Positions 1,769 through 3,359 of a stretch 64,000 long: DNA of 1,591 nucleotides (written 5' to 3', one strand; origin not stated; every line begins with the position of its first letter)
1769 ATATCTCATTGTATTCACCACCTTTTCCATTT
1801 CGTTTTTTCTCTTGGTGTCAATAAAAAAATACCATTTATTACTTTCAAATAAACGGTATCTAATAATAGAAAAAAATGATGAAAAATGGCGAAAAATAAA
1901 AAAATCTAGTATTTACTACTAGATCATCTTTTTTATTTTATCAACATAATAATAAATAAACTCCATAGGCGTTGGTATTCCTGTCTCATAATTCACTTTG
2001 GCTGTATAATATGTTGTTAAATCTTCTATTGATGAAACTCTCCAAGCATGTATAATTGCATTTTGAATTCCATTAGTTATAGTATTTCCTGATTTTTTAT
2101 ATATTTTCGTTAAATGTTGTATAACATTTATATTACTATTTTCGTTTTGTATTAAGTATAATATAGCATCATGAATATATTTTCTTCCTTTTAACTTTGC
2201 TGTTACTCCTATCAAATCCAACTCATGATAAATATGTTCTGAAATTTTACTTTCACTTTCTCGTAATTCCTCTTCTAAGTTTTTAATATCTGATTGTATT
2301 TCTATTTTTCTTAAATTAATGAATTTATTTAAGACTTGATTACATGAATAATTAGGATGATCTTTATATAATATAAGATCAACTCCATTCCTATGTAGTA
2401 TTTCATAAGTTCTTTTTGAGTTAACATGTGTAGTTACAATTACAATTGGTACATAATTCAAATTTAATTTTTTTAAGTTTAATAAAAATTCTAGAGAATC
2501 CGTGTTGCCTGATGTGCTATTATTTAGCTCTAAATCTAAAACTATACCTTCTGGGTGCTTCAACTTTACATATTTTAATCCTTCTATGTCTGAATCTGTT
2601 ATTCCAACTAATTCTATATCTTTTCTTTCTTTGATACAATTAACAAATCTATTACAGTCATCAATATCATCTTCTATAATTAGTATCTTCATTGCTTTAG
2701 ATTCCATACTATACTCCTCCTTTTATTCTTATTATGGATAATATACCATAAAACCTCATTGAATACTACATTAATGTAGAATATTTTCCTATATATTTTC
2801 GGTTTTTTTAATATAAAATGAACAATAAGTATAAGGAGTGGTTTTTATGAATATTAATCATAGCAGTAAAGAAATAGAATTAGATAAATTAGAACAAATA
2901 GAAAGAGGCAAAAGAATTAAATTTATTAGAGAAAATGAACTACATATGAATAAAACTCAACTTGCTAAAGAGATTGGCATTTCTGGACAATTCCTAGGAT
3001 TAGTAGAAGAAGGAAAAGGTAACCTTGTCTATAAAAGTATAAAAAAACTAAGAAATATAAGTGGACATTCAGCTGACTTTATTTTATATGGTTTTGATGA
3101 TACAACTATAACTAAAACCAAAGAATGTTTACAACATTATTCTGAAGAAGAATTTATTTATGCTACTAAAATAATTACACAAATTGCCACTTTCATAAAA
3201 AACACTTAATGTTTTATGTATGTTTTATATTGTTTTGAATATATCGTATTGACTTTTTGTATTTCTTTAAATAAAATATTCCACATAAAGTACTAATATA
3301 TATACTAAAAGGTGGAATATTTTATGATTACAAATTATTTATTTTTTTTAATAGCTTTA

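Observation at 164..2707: AgrC-type histidine kinase paired with a REC + Spo0A_C-domain regulator, with a second such regulator in island B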

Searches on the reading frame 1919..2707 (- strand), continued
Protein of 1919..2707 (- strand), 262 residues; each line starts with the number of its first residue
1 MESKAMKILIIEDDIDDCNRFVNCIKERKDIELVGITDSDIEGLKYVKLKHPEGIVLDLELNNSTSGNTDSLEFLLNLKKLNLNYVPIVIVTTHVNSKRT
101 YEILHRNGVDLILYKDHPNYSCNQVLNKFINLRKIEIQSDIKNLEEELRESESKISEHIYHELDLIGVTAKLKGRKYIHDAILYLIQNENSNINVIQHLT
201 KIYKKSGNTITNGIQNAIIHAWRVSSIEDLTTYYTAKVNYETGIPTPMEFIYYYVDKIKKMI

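Call 93: search_dna_similar(query=window:1919-2707:-, collection=phages, mode=protein, max_rows=12, max_evalue=0.001)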
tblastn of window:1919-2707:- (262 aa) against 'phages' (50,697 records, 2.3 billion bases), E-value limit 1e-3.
Records with a match: 8; places in all: 8; records where one place covers at least 80% of the query: 5.
Best place of each record, by identity: <60% 8.
By first word of the organism name: Bacteriophage 8.
By host as written in the record: - 8.
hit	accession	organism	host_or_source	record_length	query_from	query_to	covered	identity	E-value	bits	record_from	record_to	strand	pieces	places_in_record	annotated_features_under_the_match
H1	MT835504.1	Bacteriophage sp.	human fecal samples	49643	16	259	93%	25.1%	2e-8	60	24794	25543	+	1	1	record has no annotation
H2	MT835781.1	Bacteriophage sp.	human fecal samples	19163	23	259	90%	24.2%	2e-5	51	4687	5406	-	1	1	record has no annotation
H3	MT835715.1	Bacteriophage sp.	human fecal samples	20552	3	259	98%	22.2%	3e-6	54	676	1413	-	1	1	record has no annotation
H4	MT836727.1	Bacteriophage sp.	human fecal samples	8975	30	259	88%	23.7%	5e-5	50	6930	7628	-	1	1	record has no annotation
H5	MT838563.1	Bacteriophage sp.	human fecal samples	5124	16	243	87%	23.5%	4e-5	50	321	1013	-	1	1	record has no annotation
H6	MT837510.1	Bacteriophage sp.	human fecal samples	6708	163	259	37%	35.3%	8e-6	52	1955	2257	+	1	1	record has no annotation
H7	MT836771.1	Bacteriophage sp.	human fecal samples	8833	142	259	45%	27.9%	1e-5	52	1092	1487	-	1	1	record has no annotation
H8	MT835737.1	Bacteriophage sp.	human fecal samples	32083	166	259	36%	34.3%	9e-5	49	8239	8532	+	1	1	record has no annotation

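Call 96: predict_structure(alignment_id=A5)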
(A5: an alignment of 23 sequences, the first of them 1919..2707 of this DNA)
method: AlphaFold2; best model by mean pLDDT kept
length: 262 residues; sequences in the alignment: 23
mean_pLDDT: 66.9   pTM: 0.45
mean pLDDT of the five models: 66.9, 63.9, 61.1, 58.9, 58.5
residues with pLDDT >= 90: 13; 70-90: 110; 50-70: 96; < 50: 43
segments of 3 or more residues with pLDDT < 50: 39-50, 61-69, 95-97, 136-150
pLDDT, mean of each block of 10 residues (from residue 1): 67 71 84 65 38 56 42 58 56 51 51 61 78 51 36 77 82 89 86 84 88 85 69 58 71 82 68
secondary structure, 60 per line:
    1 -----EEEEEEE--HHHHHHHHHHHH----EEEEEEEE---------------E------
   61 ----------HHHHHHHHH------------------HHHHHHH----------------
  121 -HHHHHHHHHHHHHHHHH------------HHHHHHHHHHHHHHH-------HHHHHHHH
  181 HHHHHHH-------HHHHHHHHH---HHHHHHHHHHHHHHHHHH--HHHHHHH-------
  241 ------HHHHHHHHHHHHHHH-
elements in order: E6-12 H15-26 E31-38 H71-79 H98-104 H122-138 H151-165 H173-187 H195-203 H207-224 H227-233 H247-261

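Call 99: fold_search(model_id=the predicted structure, library=pdb)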
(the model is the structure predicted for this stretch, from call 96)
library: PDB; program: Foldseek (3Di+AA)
matches with E <= 10: 1083; with E <= 0.001: 38
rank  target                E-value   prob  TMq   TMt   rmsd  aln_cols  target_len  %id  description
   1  5f64_A                2.2e-05  1.00  0.34  0.42  12.8       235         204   13  Putative positive transcription regulator (sensor EvgS) from Shigella flexneri (released 2015-12-30)
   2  5xso                  6.6e-05  1.00  0.33  0.41  14.1       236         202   14  Crystal structure of full-length FixJ from B. japonicum crystallized in space group C2221 (released 2018-05-23)
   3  4ldz_A                7.0e-05  1.00  0.37  0.48  10.8       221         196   18  Crystal structure of the full-length response regulator DesR in the active state (released 2014-07-16)
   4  4ldz_B                8.8e-05  1.00  0.37  0.50  13.5       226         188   18  Crystal structure of the full-length response regulator DesR in the active state (released 2014-07-16)
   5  4gvp_A                8.8e-05  1.00  0.37  0.45  12.2       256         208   17  Crystal Structure of the Response Regulator Protein VraR from Staphylococcus aureus (released 2013-05-08)
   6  8zwn_B                1.3e-04  1.00  0.36  0.44  12.8       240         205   14  Crystal structure of DNA-binding transcriptional activator EvgA from Escherichia coli str. K-12 substr. MG1655 (released 2025-06-18)
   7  5xt2_B                1.6e-04  1.00  0.35  0.43  15.4       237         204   15  Crystal structures of full-length FixJ from B. japonicum crystallized in space group P212121 (released 2018-05-23)
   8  1fc3_A                1.7e-04  1.00  0.35  0.73   3.7       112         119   23  THE CRYSTAL STRUCTURE OF TRANS-ACTIVATION DOMAIN OF THE SPORULATION RESPONSE REGULATOR, SPO0A (released 2000-11-08)
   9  5hev_B                1.7e-04  1.00  0.35  0.42  14.4       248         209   13  Crystal Structure of the beryllofluoride-activated LiaR from Enterococcus faecium (released 2016-11-16)
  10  6zix_A                1.7e-04  1.00  0.35  0.44  12.4       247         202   14  Structure of RcsB from Salmonella enterica serovar Typhimurium bound to promoter P1flhDC in the presence of phosphomim (released 2021-02-17)
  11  1s8n                  1.8e-04  1.00  0.30  0.39  14.1       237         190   14  Crystal structure of Rv1626 from Mycobacterium tuberculosis (released 2004-09-21)
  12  4zmr_A                1.9e-04  1.00  0.37  0.46  13.6       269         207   16  Structural characterization of the full-length response regulator spr1814 in complex with a phosphate analogue reveals (released 2016-04-27)
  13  1lq1_B                2.4e-04  1.00  0.32  0.74   3.4       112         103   26  DNA Complexed Structure of the Key Transcription Factor Initiating Development in Sporulation Bacteria (released 2002-08-23)
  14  1yio                  2.4e-04  1.00  0.33  0.42  15.3       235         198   11  Crystallographic structure of response regulator StyR from Pseudomonas fluorescens (released 2005-09-27)
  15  7pv7_A                2.4e-04  1.00  0.35  0.20  15.3       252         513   15  Crystal structure of dimeric Porphyromonas gingivalis PorX, a type 9 secretion system response regulator. (released 2022-12-14)
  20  1lq1_D                4.0e-04  1.00  0.33  0.74   3.4       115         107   25  DNA Complexed Structure of the Key Transcription Factor Initiating Development in Sporulation Bacteria (released 2002-08-23)
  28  1fc3_C                5.0e-04  1.00  0.34  0.72   4.0       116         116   25  THE CRYSTAL STRUCTURE OF TRANS-ACTIVATION DOMAIN OF THE SPORULATION RESPONSE REGULATOR, SPO0A (released 2000-11-08)
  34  1lq1_A                7.5e-04  1.00  0.33  0.75   3.1       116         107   24  DNA Complexed Structure of the Key Transcription Factor Initiating Development in Sporulation Bacteria (released 2002-08-23)
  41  1fc3_B                1.1e-03  1.00  0.32  0.79   3.4       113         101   21  THE CRYSTAL STRUCTURE OF TRANS-ACTIVATION DOMAIN OF THE SPORULATION RESPONSE REGULATOR, SPO0A (released 2000-11-08)
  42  1lq1_C                1.1e-03  1.00  0.32  0.70   3.4       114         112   24  DNA Complexed Structure of the Key Transcription Factor Initiating Development in Sporulation Bacteria (released 2002-08-23)
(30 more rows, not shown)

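Call 105: list_cluster_members(proteins=[P0040, P0007, P0126, P0331])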
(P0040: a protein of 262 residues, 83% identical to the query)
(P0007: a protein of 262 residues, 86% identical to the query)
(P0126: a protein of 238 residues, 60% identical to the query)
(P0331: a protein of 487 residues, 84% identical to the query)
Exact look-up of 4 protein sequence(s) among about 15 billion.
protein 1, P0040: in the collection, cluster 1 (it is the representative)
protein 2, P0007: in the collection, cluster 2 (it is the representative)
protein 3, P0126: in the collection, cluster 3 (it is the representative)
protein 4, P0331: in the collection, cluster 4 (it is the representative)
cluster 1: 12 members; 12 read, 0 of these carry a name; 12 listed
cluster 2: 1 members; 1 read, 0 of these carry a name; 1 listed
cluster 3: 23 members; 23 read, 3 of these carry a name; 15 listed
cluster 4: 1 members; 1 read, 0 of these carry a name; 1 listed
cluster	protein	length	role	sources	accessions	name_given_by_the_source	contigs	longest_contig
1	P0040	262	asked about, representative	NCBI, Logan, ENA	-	-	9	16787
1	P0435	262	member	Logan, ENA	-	-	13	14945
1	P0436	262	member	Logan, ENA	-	-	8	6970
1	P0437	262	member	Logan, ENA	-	-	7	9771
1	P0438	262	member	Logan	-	-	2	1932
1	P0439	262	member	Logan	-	-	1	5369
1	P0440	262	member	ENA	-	-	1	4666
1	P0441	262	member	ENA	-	-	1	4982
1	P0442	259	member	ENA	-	-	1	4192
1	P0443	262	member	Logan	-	-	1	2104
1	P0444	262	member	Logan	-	-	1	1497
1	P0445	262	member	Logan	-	-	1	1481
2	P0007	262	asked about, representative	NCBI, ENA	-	-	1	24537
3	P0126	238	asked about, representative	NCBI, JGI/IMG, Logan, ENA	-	YesN/AraC family two-component response regulator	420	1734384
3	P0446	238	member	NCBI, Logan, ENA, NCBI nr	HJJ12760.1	MAG TPA: response regulator [Clostridiaceae bacterium] | response regulator [Clostridiaceae bacterium]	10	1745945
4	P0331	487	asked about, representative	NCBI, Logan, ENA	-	-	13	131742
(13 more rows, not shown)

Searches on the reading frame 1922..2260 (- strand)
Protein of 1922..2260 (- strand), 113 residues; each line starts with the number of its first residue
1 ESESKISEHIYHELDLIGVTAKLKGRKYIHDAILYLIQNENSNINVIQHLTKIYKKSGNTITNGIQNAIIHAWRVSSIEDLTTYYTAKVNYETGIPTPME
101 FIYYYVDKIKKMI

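Call 49: search_protein_representatives(protein=window:1922-2260:-)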
Query: 113 residues. Proteins with E-value up to 0.001 (for the whole library): 422; up to 1e-10: 180; up to 1e-30: 11. The best 150 are listed.
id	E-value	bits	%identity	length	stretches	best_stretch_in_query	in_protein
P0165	5.4e-46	171.3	72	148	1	3-111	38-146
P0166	1.5e-42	160.2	71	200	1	1-109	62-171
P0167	5.7e-42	158.4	72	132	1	15-113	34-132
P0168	1.3e-41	157.3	64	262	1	2-113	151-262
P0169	1.1e-40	154.2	66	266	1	1-113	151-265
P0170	1.7e-38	147.2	51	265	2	3-111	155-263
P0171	1.1e-36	141.4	74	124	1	25-113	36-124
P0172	1.3e-36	141.2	66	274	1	11-112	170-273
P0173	1.0e-34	135.0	55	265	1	1-112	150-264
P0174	2.2e-33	130.8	58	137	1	1-113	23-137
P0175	1.1e-32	128.5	70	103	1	31-112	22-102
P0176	1.2e-29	118.8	70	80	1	34-113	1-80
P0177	1.7e-29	118.2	54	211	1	3-112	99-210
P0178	2.8e-29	117.6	71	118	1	38-113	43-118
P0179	4.7e-26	107.2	49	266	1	6-112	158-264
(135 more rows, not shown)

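Call 60: find_related_loci(query=A4, collection=metagenome_contigs, flank=5000)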
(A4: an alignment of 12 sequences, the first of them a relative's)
Query A4 (263 aa) in metagenome_contigs; peptide patterns used: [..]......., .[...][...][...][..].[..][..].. (x = any residue, [..] = any of these).
600 stretches matched a pattern (row limit reached: there are more); 305 encode a relative of the query (tblastn E <= 1e-3); the best 80 are kept; 80 distinct loci.
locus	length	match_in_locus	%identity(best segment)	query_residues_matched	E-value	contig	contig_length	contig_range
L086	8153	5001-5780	56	1-263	3e-93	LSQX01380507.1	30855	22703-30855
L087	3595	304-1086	54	1-263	6e-94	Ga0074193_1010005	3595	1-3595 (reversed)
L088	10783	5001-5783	54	1-263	1e-92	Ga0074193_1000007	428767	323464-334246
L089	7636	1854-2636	53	1-263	5e-90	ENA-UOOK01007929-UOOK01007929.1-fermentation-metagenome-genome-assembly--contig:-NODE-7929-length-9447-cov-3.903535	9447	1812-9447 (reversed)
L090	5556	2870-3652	55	1-263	3e-88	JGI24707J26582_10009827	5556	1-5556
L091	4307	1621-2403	55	1-263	2e-88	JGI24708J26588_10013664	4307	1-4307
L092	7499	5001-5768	54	1-259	6e-87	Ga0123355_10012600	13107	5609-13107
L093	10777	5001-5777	53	2-262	6e-86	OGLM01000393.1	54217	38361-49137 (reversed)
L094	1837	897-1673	53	2-262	4e-90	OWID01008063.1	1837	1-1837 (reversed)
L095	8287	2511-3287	53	2-262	2e-85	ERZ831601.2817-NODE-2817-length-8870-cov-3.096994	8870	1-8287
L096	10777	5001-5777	53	2-262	1e-85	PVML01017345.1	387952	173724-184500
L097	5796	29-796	53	5-262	3e-85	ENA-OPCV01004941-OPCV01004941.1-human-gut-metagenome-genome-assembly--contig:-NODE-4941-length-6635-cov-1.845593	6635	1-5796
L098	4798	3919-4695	52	2-262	5e-85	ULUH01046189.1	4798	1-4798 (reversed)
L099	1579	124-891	53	5-262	3e-90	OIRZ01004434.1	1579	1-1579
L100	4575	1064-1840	52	2-262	7e-85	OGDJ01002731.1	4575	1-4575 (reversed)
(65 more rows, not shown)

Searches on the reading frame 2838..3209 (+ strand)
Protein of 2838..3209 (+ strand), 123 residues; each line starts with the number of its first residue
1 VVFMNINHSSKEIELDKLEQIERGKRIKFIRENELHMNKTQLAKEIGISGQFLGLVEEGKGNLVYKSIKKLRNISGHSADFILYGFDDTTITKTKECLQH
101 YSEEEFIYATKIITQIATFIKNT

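Call 3: search_protein_families(library=pfam, proteins=[window:2838-3209:+], max_evalue=1)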
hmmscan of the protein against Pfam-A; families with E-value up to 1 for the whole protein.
window:2838-3209:+ (123 aa): 2 families
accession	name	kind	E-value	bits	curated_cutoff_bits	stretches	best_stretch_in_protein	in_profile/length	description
PF01381.28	HTH_3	-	0.00098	19.5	23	1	27-63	1-36/55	Helix-turn-helix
PF12844.13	HTH_19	-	0.023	15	30.2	1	24-74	1-50/64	Helix-turn-helix domain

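Call 4: search_protein_families(library=ncbifam, proteins=[window:2838-3209:+], max_evalue=1)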
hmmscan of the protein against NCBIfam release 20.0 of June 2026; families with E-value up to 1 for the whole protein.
window:2838-3209:+ (123 aa): 5 families
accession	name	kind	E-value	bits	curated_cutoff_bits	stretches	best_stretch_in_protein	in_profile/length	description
NF006015.0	PRK08154.1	subfamily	3.1e-05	23.3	204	1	22-83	30-90/314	anaerobic benzoate catabolism transcriptional regulator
NF007257.0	PRK09706.1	subfamily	0.006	16.4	101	1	24-95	7-77/135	transcriptional repressor DicA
TIGR03070.1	couple_hipB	subfamily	0.0064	16.4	71.65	1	34-63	13-42/58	type II toxin-antitoxin system Y4mF family antitoxin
NF041951.1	phage_RstR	subfamily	0.069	13.4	80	1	25-90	5-69/108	RstR family transcriptional repressor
NF010465.0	PRK13890.1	equivalog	0.079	13.1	96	1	33-70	15-52/121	conjugal transfer protein TrbA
